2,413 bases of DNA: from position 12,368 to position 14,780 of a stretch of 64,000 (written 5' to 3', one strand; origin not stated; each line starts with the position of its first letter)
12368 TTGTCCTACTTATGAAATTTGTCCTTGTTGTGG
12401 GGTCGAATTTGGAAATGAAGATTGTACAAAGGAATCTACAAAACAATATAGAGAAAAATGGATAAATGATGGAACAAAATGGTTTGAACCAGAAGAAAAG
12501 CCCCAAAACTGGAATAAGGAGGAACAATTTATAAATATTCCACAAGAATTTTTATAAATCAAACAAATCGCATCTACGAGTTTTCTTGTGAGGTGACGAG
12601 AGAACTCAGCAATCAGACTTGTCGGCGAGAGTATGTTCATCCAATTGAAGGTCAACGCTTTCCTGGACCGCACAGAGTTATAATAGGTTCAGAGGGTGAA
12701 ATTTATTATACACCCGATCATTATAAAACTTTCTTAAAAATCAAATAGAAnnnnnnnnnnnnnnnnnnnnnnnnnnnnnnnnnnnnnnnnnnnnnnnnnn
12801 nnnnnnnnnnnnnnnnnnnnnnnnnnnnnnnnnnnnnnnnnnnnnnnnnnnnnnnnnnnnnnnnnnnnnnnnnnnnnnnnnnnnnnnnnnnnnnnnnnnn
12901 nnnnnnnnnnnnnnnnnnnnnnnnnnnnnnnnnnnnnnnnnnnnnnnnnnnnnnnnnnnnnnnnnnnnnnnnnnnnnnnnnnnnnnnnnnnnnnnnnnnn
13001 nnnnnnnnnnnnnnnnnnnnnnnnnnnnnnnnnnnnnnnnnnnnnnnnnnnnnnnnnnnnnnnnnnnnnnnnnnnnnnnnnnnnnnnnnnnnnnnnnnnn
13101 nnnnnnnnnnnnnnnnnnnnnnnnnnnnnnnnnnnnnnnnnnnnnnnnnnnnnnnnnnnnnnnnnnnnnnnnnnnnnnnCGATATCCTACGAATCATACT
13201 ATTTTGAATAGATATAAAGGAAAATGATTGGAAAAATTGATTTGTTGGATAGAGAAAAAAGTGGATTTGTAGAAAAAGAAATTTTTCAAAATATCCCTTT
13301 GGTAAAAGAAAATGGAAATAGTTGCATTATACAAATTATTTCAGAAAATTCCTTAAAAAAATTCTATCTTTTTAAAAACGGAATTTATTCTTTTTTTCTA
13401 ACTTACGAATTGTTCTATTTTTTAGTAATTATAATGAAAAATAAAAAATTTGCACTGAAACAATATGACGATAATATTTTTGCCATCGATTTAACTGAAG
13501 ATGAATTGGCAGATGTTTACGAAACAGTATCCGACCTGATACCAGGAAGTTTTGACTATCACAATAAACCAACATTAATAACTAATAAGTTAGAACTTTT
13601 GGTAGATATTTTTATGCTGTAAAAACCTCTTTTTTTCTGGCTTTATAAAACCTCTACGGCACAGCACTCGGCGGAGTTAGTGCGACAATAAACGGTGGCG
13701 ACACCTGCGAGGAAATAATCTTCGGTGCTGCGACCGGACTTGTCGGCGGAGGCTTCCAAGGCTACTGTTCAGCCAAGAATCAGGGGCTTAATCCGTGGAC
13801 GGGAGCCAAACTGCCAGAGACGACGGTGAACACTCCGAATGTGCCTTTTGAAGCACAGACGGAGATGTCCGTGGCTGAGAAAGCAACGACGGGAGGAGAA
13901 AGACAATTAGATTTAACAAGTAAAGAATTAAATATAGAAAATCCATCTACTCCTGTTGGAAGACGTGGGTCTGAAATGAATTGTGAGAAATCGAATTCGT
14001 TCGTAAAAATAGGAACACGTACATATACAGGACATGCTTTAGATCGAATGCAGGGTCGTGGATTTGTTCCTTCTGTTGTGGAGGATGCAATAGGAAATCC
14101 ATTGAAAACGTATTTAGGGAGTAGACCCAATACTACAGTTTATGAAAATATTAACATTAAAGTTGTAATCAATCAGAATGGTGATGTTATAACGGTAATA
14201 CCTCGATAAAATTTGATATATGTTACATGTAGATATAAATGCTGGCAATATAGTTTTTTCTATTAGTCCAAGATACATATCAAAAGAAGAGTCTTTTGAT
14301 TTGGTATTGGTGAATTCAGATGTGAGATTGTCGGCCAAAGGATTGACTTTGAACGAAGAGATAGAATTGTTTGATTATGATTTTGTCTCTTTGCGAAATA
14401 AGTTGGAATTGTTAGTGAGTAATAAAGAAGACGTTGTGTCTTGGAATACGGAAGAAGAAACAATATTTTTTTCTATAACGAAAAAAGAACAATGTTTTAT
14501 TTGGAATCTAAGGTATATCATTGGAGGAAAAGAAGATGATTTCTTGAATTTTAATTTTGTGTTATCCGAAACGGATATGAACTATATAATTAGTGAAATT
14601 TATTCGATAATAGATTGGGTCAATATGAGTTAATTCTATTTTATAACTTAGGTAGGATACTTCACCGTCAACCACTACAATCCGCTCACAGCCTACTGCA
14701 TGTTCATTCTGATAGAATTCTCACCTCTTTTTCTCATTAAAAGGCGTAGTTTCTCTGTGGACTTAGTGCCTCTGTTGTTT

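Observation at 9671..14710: Orphan toxin/immunity array threaded by five copies or scars of one ~100-nt recombination box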

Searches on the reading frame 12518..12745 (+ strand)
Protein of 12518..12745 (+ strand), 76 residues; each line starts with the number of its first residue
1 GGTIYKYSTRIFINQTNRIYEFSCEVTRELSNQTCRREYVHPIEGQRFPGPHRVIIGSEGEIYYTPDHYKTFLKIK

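Call 7: search_protein_families(library=pfam, max_evalue=0.01, proteins=[window:12518-12745:+])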
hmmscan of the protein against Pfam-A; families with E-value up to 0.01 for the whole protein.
window:12518-12745:+ (76 aa): 1 family
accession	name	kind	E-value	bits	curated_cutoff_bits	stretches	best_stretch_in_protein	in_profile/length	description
PF00545.25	Ribonuclease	-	8.6e-05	23.4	24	1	43-75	59-97/98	ribonuclease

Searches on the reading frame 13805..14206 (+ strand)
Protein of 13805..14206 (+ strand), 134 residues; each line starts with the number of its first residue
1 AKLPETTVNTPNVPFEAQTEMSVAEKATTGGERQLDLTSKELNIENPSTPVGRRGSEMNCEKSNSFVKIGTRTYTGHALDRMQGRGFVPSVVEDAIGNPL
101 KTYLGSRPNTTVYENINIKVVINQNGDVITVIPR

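Call 11: search_protein_families(library=pfam, max_evalue=10, proteins=[window:13805-14206:+])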
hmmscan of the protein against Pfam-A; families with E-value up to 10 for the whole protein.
window:13805-14206:+ (134 aa): 1 family
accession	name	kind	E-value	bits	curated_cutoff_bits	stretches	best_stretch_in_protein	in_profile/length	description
PF14076.12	DUF4258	-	0.013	16.3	25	1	74-131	1-69/71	Domain of unknown function (DUF4258)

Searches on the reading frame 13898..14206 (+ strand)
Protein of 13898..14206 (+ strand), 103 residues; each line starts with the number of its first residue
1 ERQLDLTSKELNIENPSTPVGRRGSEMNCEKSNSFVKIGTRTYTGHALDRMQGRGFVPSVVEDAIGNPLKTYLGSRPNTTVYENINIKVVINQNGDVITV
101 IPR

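Call 35: search_solved_structures(query=window:13898-14206:+, max_evalue=1)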
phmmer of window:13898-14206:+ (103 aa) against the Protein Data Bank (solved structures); distinct sequences matched with E-value up to 1: 0.

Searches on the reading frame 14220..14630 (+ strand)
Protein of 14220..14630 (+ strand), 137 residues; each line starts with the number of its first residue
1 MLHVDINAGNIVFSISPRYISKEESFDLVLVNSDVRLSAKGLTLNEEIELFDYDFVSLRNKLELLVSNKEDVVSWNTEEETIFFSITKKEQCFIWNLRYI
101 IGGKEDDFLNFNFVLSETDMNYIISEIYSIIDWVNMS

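Call 8: search_protein_families(library=pfam, max_evalue=0.01, proteins=[window:14220-14630:+])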
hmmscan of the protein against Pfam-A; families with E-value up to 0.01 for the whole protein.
window:14220-14630:+ (137 aa): 1 family
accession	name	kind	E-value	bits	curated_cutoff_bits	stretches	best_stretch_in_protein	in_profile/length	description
PF24716.1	WapI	-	0.00094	19.8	27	1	13-133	10-136/138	Immunity protein WapI-like family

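Call 10: search_protein_families(library=ncbifam, max_evalue=0.01, proteins=[window:14220-14630:+])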
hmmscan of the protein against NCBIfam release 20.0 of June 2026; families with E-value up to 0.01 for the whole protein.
window:14220-14630:+ (137 aa): 0 families
